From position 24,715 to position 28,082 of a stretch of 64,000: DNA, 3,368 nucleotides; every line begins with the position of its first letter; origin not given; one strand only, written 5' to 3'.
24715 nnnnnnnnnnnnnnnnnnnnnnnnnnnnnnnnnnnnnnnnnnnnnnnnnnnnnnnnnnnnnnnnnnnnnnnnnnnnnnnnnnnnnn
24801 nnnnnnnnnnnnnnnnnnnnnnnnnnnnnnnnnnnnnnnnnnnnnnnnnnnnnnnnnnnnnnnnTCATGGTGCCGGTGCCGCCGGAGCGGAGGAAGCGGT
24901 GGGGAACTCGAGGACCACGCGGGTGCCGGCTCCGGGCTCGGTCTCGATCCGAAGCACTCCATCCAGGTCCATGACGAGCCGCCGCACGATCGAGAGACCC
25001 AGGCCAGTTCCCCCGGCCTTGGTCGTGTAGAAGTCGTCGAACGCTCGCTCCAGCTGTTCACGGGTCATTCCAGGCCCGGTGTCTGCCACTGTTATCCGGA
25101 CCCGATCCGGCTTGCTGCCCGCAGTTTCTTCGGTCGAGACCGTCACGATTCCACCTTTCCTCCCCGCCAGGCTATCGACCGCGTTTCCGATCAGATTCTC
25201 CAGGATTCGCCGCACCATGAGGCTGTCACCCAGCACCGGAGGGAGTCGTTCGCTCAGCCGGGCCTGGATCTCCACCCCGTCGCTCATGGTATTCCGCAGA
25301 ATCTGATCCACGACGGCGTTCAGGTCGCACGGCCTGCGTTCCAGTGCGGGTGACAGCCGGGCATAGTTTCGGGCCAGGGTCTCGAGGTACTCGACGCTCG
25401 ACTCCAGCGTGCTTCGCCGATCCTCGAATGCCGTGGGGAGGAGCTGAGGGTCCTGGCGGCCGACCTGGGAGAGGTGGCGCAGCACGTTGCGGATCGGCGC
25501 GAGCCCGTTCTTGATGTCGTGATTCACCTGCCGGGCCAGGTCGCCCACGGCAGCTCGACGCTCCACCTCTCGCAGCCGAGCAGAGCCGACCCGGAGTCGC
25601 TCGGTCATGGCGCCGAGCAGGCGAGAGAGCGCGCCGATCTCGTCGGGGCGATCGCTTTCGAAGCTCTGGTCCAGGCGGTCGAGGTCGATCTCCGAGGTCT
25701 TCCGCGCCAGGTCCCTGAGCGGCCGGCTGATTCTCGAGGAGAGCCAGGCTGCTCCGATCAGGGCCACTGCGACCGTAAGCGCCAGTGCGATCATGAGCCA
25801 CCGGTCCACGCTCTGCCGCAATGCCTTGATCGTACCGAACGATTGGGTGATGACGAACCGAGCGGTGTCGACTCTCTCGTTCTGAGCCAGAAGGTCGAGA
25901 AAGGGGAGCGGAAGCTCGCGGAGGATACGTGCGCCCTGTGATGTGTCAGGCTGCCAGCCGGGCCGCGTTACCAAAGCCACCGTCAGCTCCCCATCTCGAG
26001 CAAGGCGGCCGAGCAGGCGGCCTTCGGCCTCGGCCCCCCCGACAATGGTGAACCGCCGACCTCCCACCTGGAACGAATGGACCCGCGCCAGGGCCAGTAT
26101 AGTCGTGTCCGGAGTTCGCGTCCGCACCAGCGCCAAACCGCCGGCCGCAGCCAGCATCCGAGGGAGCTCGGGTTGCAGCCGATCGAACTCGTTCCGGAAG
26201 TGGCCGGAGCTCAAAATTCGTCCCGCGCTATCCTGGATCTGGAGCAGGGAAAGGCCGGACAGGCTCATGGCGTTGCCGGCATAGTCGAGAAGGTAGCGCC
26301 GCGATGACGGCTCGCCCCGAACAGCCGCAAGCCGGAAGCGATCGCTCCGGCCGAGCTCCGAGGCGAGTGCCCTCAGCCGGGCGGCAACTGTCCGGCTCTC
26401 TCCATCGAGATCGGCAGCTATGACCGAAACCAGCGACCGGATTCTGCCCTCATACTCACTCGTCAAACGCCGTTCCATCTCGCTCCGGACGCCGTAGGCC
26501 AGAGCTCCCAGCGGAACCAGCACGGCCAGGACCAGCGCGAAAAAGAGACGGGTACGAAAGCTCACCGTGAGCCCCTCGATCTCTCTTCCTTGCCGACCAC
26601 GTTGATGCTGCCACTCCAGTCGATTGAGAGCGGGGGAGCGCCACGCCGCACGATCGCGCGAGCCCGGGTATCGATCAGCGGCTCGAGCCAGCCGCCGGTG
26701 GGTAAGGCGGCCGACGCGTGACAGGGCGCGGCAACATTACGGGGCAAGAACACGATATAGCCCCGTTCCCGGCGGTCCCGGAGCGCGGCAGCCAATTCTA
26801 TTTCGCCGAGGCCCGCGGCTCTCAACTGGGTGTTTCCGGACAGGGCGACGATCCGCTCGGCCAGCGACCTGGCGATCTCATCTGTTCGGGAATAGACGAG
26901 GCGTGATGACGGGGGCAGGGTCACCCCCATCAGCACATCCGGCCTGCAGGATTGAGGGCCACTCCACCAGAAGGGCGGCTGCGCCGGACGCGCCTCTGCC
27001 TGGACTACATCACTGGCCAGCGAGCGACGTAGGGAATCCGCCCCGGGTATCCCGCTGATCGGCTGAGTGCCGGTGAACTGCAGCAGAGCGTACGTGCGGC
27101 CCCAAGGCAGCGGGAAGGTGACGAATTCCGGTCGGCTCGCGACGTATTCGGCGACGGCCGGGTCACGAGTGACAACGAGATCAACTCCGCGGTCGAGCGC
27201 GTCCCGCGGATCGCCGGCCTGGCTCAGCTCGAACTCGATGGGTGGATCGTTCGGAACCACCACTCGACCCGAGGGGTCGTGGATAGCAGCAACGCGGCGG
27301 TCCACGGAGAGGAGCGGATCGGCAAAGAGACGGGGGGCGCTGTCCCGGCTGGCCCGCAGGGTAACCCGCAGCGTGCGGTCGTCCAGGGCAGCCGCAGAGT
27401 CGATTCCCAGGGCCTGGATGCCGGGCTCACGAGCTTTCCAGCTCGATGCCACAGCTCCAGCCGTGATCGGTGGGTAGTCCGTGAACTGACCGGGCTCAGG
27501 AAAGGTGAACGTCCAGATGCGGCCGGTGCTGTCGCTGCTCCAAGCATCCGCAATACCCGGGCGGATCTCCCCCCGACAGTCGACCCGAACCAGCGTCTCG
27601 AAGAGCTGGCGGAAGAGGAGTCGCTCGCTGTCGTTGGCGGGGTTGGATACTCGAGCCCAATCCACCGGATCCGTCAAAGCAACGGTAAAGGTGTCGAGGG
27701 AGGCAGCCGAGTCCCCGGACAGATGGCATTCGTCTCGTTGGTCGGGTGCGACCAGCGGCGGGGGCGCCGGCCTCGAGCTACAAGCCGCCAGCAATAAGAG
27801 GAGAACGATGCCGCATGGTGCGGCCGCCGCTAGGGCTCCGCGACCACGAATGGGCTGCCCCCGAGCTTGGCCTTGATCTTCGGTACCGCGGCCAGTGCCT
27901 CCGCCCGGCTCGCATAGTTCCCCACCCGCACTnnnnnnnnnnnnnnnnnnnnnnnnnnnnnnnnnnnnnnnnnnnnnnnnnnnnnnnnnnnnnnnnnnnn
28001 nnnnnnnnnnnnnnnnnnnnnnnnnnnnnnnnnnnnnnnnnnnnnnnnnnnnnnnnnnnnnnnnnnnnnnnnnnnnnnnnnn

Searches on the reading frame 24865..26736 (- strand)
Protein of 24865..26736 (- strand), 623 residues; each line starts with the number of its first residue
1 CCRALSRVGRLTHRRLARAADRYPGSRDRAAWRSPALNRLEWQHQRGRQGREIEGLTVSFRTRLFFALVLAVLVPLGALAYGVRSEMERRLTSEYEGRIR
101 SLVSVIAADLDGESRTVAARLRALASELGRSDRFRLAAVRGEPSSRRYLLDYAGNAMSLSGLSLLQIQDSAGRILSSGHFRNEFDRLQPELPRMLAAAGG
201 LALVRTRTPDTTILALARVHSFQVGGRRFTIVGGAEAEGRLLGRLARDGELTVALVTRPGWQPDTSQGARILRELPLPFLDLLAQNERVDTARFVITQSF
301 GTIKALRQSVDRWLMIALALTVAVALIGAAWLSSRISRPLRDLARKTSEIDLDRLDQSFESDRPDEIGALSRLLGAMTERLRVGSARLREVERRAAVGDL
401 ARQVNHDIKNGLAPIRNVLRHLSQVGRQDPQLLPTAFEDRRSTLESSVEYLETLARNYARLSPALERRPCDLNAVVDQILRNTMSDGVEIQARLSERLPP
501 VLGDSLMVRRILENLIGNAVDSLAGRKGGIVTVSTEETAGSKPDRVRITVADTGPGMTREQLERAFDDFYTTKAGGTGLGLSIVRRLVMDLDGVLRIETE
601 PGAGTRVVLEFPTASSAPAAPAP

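Call 35: search_protein_families(library=pfam, proteins=[window:24865-26736:-], max_evalue=0.001)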
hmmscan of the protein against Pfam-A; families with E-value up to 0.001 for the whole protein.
window:24865-26736:- (623 aa): 3 families
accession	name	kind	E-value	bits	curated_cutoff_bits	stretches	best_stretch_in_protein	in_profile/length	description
PF02518.31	HATPase_c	-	5.9e-27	94.7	26.4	1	503-613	1-109/111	Histidine kinase-, DNA gyrase B-, and HSP90-like ATPase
PF00672.30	HAMP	-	1.4e-09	38.5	25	1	331-382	1-52/53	HAMP domain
PF13581.12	HATPase_c_2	-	7.4e-05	23.2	27.4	1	528-608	53-124/127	Histidine kinase-like ATPase domain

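Call 90: search_protein_families(library=ncbifam, proteins=[window:24865-26736:-], max_evalue=0.00001)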
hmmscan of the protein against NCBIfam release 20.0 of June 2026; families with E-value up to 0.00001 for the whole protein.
window:24865-26736:- (623 aa): 79 families (the best 25 are shown)
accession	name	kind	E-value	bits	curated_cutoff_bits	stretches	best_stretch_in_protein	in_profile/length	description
NF008468.0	PRK11360.1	equivalog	4.1e-43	147.6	646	1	367-616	368-611/616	two-component system sensor histidine kinase AtoS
NF010411.0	PRK13837.1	equivalog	2.7e-30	105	647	1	465-622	515-684/828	two-component system VirA-like sensor kinase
NF007688.0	PRK10364.1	equivalog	3.1e-29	102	479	1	387-614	230-452/460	two-component system sensor histidine kinase ZraS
NF052574.1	HisKinEspCMyxo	equivalog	2.8e-27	95.2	1200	1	385-618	405-642/785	serine histidine kinase EspC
NF047496.1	HK_LIC11548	equivalog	2.2e-26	92.8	750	1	324-612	287-588/589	LIC_11548 family sensor histidine kinase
NF033092.0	HK_WalK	equivalog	9.8e-26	90.5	725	2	464-612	441-593/594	cell wall metabolism sensor histidine kinase WalK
NF012163.2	BaeS_SmeS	equivalog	6.5e-25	88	500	1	309-612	162-457/457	sensor histidine kinase efflux regulator BaeS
TIGR01386.1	cztS_silS_copS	subfamily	1.3e-23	83.8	292.55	1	287-612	141-457/457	heavy metal sensor histidine kinase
NF046044.1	PnpS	equivalog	2.1e-22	79.7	400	1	465-612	240-390/390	two-component system histidine kinase PnpS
NF058527.1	HistKinChvGCaul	equivalog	8.8e-22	77.5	740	1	314-603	229-518/535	two-component sensor histidine kinase ChvG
NF008312.0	PRK11100.1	equivalog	1.1e-21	77.3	356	1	305-614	176-475/477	two-component system sensor histidine kinase CreC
NF007004.0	PRK09467.1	equivalog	1.1e-21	77.1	415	1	317-614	160-437/440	two-component system sensor histidine kinase EnvZ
NF010076.0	PRK13557.1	subfamily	1.3e-21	76.6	631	1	382-616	148-397/540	histidine kinase famiy protein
NF040691.1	MtrAB_MtrB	equivalog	3.2e-21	75.9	450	1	309-616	185-495/507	MtrAB system histidine kinase MtrB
NF041947.1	LuxQ_Vibrio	equivalog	7.4e-21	73.7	1200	1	489-615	570-698/843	quorum-sensing autoinducer 2 sensor kinase/phosphatase LuxQ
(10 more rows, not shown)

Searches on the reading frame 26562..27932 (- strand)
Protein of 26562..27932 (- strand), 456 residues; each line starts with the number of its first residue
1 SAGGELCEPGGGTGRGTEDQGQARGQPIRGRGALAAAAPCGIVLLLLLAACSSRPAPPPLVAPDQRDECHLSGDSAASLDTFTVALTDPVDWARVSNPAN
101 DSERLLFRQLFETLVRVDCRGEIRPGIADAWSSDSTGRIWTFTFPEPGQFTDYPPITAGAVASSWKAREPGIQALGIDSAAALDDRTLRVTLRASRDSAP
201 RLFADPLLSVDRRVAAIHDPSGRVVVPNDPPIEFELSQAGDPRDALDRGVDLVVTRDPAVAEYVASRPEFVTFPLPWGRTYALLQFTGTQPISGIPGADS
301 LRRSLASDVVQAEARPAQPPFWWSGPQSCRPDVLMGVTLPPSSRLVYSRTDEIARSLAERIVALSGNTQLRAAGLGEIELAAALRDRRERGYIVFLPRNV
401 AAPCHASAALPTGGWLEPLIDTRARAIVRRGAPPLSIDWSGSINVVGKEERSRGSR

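Call 35: search_protein_families(library=pfam, proteins=[window:26562-27932:-], max_evalue=0.001)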
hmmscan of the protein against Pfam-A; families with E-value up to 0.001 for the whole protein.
window:26562-27932:- (456 aa): 1 family
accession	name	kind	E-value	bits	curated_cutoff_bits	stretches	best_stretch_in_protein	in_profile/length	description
PF00496.27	SBP_bac_5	-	4.4e-05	23.2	32.4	1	122-210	1-98/368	Bacterial extracellular solute-binding proteins, family 5 Middle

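Call 90: search_protein_families(library=ncbifam, proteins=[window:26562-27932:-], max_evalue=0.00001)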
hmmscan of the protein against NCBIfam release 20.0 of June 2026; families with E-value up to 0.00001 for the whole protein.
window:26562-27932:- (456 aa): 2 families
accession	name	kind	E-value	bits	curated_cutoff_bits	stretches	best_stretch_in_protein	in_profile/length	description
NF011684.0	PRK15104.1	equivalog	4.1e-07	29.1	947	1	105-167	64-125/543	oligopeptide ABC transporter substrate-binding protein OppA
TIGR02294.1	nickel_nikA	equivalog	2.9e-06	26.1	393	1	110-165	35-90/501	nickel ABC transporter substrate-binding protein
